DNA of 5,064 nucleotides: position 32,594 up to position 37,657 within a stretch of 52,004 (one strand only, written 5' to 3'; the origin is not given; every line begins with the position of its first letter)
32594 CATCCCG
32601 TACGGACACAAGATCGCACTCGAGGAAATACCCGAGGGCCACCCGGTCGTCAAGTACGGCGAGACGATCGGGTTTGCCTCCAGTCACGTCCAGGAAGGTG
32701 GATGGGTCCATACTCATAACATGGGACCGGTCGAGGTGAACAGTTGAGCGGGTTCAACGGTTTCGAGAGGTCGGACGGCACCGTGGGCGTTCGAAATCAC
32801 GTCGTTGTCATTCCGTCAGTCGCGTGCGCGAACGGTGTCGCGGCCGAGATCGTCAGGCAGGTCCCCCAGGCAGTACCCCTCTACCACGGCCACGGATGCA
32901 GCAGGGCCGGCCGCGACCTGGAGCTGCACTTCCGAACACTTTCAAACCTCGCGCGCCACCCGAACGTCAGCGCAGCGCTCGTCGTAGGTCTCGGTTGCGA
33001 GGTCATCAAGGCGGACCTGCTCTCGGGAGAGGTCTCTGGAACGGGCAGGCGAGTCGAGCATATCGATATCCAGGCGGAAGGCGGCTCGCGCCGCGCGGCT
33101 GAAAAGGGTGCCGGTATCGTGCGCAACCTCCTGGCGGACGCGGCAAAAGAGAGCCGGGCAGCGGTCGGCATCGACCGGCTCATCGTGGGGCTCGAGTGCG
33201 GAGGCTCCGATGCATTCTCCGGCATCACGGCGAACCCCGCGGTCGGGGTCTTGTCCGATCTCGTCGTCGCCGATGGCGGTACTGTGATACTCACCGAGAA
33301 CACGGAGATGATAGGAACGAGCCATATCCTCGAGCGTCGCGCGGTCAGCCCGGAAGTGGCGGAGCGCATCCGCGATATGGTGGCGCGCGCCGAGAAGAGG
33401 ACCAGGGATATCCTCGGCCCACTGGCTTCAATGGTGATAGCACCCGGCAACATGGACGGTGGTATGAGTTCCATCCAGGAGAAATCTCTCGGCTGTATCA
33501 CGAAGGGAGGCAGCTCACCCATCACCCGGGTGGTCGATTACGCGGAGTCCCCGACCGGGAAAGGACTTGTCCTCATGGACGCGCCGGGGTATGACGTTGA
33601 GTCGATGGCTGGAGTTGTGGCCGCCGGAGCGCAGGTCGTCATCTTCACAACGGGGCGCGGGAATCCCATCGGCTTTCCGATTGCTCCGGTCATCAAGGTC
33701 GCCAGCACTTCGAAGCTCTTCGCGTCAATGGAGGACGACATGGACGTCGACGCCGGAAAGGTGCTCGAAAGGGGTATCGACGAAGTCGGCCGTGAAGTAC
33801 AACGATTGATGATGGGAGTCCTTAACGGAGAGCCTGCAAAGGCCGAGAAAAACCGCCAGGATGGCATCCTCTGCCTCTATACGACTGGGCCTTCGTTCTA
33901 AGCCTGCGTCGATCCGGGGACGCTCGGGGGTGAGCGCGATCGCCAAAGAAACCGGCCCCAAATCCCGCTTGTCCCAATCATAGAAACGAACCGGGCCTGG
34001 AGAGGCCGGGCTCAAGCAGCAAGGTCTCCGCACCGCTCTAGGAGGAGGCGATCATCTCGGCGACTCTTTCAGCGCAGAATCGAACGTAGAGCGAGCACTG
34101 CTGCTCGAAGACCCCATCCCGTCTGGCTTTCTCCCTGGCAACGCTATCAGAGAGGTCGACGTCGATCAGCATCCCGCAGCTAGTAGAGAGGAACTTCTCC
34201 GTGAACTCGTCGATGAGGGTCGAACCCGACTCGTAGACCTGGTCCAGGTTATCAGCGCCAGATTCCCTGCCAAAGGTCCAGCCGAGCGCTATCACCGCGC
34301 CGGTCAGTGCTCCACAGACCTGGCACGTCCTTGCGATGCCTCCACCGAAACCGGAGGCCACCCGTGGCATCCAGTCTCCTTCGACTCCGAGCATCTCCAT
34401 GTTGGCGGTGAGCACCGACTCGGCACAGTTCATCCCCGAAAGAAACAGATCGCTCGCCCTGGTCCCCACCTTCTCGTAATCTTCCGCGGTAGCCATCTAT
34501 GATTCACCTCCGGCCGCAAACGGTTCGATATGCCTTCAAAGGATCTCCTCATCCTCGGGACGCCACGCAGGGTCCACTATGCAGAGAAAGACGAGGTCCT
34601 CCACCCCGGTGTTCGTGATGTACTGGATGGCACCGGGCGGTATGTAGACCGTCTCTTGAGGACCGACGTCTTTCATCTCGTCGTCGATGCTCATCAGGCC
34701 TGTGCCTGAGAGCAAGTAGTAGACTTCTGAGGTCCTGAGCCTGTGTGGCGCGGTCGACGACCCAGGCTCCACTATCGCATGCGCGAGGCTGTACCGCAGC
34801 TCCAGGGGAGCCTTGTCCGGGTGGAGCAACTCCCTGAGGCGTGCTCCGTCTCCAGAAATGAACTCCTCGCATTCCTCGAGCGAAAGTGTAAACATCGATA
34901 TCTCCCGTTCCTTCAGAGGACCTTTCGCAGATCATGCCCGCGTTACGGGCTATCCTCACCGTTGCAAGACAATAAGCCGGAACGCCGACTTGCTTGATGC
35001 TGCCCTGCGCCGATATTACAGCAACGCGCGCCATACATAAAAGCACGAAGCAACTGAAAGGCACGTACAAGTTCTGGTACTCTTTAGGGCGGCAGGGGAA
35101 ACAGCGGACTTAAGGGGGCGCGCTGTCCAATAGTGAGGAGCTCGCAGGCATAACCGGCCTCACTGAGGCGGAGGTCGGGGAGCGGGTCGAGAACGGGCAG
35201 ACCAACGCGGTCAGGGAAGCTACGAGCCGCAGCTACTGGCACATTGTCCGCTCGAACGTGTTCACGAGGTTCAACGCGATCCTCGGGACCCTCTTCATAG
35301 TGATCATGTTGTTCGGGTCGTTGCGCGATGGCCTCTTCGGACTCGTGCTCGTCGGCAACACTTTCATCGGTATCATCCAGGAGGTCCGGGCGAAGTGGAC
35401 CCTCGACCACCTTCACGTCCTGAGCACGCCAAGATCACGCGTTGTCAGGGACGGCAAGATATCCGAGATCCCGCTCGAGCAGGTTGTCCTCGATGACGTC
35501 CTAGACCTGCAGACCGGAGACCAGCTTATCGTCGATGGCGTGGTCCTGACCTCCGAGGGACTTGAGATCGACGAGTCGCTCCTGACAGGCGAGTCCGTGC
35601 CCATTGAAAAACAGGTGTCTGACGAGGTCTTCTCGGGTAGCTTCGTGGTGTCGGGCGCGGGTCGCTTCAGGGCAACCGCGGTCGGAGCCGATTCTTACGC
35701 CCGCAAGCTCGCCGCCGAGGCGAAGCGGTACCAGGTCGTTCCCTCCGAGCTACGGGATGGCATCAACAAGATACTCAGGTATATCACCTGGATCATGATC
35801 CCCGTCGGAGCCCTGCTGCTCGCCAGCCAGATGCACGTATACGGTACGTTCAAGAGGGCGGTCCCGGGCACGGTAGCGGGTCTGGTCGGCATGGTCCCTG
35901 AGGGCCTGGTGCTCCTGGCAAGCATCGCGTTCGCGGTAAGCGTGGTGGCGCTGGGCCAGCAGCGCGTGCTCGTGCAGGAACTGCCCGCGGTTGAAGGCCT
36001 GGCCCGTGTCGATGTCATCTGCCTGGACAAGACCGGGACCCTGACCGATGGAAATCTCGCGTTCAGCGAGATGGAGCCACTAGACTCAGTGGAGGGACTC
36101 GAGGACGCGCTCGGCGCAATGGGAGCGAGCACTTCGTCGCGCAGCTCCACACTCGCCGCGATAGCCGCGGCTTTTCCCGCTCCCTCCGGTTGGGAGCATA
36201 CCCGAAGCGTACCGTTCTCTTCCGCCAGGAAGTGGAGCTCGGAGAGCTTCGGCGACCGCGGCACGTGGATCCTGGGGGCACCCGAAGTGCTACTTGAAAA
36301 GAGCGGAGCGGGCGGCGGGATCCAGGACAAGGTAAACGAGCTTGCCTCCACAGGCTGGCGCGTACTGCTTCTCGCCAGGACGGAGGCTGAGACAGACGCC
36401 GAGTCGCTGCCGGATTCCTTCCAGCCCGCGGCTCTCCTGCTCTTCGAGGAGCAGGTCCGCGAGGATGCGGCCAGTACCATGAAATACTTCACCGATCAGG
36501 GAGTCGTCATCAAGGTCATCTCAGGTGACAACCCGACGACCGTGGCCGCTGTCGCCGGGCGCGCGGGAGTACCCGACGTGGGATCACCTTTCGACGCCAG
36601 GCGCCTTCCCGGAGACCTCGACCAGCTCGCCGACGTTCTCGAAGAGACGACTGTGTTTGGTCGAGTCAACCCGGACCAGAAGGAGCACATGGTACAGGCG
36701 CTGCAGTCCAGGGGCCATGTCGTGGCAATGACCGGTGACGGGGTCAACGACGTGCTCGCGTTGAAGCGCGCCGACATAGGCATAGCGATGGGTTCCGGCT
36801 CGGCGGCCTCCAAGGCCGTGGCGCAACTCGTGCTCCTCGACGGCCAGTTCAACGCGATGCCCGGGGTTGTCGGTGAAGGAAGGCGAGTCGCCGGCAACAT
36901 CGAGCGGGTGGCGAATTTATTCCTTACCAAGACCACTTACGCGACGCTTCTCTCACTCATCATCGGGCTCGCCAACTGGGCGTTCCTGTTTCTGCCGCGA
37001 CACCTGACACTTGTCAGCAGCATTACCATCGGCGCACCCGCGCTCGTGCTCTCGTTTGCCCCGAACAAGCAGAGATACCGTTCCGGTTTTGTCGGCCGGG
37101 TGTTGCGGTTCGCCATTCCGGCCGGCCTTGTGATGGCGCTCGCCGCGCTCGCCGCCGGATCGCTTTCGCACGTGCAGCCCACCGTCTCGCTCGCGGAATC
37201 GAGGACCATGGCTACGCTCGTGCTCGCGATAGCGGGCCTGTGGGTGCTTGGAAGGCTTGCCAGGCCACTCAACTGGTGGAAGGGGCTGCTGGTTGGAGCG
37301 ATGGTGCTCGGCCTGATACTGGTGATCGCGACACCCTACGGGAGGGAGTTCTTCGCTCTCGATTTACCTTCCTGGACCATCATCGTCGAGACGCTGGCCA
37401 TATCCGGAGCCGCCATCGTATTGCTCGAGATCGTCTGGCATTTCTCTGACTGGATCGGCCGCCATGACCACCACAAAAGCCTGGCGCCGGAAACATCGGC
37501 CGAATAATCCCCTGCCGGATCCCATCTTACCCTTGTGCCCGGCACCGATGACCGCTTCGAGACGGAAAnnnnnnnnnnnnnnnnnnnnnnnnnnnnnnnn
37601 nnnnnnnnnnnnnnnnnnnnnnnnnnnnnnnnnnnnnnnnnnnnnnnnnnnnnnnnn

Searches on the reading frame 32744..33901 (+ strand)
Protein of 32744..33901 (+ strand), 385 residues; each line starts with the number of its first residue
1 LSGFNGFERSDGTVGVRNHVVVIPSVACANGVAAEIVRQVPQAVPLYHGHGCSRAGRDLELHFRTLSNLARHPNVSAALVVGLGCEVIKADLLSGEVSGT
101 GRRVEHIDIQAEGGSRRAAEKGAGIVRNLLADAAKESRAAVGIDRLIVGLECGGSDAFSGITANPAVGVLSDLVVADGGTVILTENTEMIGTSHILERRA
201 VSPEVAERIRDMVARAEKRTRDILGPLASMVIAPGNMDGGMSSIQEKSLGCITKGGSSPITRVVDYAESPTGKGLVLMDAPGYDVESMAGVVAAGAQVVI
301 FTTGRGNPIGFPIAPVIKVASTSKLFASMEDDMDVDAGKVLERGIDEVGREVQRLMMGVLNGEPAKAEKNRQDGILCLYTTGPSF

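Call 48: search_protein_families(library=pfam, proteins=[window:32744-33901:+], max_evalue=0.0001)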
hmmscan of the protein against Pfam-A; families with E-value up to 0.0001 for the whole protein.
window:32744-33901:+ (385 aa): 2 families
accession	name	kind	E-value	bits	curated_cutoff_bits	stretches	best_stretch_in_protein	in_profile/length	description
PF20629.2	GD_AH_C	-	3.6e-87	292.1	26.8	1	144-376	2-235/242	D-galactarate/Altronate dehydratase, C-terminal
PF04295.18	GD_AH_second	-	6e-37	127.2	27.3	1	6-133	1-135/136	D-galactarate dehydratase/Altronate hydrolase, second domain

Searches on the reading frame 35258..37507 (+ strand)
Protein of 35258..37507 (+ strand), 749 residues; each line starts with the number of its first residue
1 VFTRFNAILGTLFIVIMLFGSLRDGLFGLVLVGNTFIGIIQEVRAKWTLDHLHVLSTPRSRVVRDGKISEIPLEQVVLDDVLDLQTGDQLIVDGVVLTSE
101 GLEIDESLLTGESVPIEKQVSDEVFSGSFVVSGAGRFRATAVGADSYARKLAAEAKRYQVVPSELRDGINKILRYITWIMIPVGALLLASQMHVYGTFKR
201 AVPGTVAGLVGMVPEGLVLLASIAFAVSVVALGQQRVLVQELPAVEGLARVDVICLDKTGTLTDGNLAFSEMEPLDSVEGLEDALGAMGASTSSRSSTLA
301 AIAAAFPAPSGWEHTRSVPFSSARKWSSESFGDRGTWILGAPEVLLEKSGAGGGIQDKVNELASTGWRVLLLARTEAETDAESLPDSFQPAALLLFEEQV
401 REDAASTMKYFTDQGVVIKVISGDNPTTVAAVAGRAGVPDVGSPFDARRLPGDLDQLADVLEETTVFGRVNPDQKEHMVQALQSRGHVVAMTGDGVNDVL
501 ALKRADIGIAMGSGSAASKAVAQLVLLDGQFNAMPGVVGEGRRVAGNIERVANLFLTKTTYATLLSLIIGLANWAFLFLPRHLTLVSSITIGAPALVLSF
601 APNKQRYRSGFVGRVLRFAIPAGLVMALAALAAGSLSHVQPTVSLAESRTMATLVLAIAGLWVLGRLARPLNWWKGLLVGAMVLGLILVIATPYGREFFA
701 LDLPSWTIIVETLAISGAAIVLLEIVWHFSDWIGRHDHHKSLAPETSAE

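Call 48: search_protein_families(library=pfam, proteins=[window:35258-37507:+], max_evalue=0.0001)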
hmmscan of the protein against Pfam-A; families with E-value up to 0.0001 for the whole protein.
window:35258-37507:+ (749 aa): 3 families
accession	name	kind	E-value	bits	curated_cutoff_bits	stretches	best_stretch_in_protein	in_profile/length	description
PF00122.25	E1-E2_ATPase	-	1.4e-41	142.4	28.1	1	56-233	3-179/181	E1-E2 ATPase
PF00702.32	Hydrolase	-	1e-19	72.2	26.4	1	251-506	1-191/191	haloacid dehalogenase-like hydrolase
PF08282.18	Hydrolase_3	-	9.6e-05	22.7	20.9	0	478-526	195-243/255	haloacid dehalogenase-like hydrolase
